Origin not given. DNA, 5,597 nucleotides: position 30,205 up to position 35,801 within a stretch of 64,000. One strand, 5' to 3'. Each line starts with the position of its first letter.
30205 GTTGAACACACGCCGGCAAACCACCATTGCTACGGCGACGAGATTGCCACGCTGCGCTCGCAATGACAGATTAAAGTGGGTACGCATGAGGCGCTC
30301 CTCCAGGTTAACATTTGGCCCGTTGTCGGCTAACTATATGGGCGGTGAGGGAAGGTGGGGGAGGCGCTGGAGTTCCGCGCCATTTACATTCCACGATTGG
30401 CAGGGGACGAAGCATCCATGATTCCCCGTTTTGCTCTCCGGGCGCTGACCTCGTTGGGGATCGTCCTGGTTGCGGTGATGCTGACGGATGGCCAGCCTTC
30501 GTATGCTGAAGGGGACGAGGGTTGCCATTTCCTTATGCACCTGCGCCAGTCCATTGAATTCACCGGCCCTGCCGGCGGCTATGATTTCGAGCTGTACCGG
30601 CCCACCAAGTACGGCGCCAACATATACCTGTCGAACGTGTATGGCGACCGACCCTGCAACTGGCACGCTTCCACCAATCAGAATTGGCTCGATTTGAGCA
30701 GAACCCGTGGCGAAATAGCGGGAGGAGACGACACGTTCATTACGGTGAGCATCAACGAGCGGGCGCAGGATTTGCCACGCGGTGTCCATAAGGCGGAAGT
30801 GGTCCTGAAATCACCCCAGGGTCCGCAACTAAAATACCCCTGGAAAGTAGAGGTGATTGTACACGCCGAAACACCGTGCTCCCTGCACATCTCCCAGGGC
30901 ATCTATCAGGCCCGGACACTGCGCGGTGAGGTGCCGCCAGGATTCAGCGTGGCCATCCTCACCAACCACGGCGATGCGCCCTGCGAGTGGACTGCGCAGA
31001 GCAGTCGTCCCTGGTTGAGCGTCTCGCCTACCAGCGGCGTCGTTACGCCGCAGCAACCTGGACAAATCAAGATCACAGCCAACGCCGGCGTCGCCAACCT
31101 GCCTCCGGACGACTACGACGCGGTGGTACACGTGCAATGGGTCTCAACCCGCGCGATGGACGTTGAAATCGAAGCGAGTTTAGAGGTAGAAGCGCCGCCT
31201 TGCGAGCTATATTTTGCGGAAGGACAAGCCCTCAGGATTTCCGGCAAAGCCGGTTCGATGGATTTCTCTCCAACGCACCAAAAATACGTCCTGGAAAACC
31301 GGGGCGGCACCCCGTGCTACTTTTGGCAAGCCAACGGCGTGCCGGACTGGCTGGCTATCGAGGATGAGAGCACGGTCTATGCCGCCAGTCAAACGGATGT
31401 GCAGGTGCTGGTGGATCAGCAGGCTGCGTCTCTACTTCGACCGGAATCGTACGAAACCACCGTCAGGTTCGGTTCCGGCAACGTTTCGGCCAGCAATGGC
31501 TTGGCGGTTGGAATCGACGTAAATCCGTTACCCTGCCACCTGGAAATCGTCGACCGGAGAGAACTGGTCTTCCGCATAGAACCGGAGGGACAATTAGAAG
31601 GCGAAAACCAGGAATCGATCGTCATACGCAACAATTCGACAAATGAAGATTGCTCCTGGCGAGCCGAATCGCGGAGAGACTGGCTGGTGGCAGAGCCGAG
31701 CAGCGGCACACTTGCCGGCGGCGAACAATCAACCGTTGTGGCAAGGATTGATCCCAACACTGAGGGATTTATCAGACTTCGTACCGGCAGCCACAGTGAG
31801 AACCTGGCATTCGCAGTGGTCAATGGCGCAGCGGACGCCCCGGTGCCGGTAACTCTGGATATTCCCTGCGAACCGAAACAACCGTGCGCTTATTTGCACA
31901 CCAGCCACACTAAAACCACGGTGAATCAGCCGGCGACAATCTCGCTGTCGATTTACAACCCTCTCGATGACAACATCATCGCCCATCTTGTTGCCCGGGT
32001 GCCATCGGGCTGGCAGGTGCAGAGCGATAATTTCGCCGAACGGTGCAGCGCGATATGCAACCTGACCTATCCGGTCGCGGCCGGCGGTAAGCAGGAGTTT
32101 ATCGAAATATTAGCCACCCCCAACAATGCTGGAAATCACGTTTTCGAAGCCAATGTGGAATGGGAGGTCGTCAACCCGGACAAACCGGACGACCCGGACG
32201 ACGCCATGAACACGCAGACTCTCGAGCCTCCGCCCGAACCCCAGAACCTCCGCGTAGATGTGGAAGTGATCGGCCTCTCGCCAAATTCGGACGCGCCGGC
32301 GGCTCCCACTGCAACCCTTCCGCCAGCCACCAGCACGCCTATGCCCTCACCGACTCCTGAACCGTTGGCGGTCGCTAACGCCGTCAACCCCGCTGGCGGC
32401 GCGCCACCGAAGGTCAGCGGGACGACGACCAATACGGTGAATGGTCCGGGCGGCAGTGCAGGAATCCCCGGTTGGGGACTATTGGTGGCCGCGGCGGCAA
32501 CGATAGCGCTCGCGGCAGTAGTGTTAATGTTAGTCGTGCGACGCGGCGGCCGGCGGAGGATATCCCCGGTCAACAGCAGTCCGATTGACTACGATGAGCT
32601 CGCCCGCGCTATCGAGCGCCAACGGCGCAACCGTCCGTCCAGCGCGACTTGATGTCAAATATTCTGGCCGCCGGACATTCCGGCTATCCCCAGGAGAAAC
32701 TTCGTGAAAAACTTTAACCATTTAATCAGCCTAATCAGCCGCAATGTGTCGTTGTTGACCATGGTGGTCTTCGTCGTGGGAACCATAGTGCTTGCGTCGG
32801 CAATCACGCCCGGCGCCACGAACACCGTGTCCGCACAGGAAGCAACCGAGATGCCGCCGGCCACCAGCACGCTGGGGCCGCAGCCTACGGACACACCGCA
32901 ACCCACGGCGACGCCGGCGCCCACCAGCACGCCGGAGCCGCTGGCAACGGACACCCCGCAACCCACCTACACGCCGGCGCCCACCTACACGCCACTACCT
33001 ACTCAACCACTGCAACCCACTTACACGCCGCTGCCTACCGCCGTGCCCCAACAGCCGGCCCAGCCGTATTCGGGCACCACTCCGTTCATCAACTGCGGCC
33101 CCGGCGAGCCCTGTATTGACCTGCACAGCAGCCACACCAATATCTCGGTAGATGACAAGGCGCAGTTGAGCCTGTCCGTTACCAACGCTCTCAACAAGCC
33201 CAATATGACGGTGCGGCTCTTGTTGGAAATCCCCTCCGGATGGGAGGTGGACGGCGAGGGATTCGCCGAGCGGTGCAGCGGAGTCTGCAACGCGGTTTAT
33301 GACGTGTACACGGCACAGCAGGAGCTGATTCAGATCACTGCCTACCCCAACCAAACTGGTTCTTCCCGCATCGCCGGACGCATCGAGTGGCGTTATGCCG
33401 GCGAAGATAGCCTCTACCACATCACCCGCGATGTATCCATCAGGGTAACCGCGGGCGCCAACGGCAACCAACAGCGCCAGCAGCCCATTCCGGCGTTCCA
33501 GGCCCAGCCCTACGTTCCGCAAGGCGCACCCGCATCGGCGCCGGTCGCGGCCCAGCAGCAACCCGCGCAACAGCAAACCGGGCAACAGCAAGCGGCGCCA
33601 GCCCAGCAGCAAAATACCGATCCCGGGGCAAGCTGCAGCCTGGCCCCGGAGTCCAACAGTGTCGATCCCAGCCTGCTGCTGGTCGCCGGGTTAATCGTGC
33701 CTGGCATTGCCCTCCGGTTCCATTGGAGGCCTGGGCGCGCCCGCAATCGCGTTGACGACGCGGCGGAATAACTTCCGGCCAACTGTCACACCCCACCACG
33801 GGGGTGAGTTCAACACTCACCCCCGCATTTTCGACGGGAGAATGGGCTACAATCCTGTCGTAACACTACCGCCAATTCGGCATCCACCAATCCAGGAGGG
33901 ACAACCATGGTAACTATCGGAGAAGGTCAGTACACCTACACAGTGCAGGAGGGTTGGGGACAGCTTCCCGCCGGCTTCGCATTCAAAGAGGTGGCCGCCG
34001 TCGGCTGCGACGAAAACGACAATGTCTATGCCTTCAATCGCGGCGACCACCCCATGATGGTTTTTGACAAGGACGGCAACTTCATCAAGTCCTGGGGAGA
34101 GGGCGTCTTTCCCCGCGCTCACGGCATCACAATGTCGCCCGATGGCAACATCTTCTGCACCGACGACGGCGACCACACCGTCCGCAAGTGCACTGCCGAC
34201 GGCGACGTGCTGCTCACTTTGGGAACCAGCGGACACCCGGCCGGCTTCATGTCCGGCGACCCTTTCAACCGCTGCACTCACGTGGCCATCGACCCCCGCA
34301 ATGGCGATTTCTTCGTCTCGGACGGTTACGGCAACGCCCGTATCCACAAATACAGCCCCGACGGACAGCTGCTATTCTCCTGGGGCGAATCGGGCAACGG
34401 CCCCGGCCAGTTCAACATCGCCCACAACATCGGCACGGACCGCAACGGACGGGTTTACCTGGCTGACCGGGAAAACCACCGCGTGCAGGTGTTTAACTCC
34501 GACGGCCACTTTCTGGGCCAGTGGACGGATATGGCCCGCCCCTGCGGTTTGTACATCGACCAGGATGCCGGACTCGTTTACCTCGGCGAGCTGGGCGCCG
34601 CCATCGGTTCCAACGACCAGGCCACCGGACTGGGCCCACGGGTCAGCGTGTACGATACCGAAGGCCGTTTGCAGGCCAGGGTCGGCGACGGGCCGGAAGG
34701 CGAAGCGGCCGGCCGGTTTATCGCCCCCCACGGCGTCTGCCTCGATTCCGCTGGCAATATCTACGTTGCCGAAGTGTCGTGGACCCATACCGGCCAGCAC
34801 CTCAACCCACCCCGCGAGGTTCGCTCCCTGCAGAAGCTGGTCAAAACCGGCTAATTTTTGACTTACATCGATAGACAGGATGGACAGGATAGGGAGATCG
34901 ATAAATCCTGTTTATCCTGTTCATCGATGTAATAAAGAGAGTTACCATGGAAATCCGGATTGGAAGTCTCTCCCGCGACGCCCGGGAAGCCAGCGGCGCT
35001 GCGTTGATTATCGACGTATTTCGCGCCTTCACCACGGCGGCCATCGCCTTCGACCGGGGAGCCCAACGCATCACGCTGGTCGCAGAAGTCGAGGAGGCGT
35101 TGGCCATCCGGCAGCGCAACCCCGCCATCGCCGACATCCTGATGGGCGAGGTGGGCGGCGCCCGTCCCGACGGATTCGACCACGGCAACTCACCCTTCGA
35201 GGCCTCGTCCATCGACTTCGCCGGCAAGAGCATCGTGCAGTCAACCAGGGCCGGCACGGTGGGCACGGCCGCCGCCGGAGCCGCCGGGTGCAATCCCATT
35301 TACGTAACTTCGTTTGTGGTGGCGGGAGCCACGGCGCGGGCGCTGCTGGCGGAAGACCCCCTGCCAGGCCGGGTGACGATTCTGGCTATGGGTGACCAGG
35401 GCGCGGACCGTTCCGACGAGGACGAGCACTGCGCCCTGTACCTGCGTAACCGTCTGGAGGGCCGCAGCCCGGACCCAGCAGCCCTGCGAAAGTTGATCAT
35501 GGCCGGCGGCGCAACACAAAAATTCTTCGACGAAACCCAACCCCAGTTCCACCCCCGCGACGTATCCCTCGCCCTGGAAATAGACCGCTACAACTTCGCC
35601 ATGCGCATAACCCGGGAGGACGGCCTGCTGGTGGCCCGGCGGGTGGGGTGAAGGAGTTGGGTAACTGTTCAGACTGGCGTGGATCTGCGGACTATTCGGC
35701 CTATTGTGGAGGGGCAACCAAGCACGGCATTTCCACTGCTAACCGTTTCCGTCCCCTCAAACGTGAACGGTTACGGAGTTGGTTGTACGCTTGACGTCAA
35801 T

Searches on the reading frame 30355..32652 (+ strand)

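Call 84: search_protein_families(library=pfam, proteins=[window:30355-32652:+], max_evalue=0.00001)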
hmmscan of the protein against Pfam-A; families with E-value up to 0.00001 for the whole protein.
window:30355-32652:+ (765 aa): 3 families
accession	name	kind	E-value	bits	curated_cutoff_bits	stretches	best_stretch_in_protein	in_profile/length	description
PF19190.6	BACON_2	-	2.7e-21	75.7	25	2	202-259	25-80/94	Viral BACON domain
PF22076.2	Cep192_D6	-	2e-07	31.6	35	0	202-260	28-87/101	Cep192 domain 6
PF13004.13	BACON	-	8.2e-07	29.3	25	0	211-243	2-31/61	Putative binding domain, N-terminal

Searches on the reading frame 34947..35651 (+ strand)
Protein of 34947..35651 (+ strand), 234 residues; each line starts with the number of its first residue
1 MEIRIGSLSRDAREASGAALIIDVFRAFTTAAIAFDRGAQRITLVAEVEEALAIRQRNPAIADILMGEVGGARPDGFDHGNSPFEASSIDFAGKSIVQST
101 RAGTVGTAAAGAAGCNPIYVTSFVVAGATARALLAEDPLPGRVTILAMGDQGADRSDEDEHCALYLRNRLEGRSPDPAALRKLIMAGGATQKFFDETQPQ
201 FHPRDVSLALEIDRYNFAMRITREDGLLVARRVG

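Call 3: search_protein_families(library=pfam, proteins=[window:34947-35651:+], max_evalue=0.1)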
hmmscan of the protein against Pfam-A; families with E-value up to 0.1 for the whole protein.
window:34947-35651:+ (234 aa): 1 family
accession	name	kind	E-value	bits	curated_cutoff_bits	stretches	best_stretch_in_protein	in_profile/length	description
PF04029.19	2-ph_phosp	-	2.7e-34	118.7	26.4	1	14-172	11-163/226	2-phosphosulpholactate phosphatase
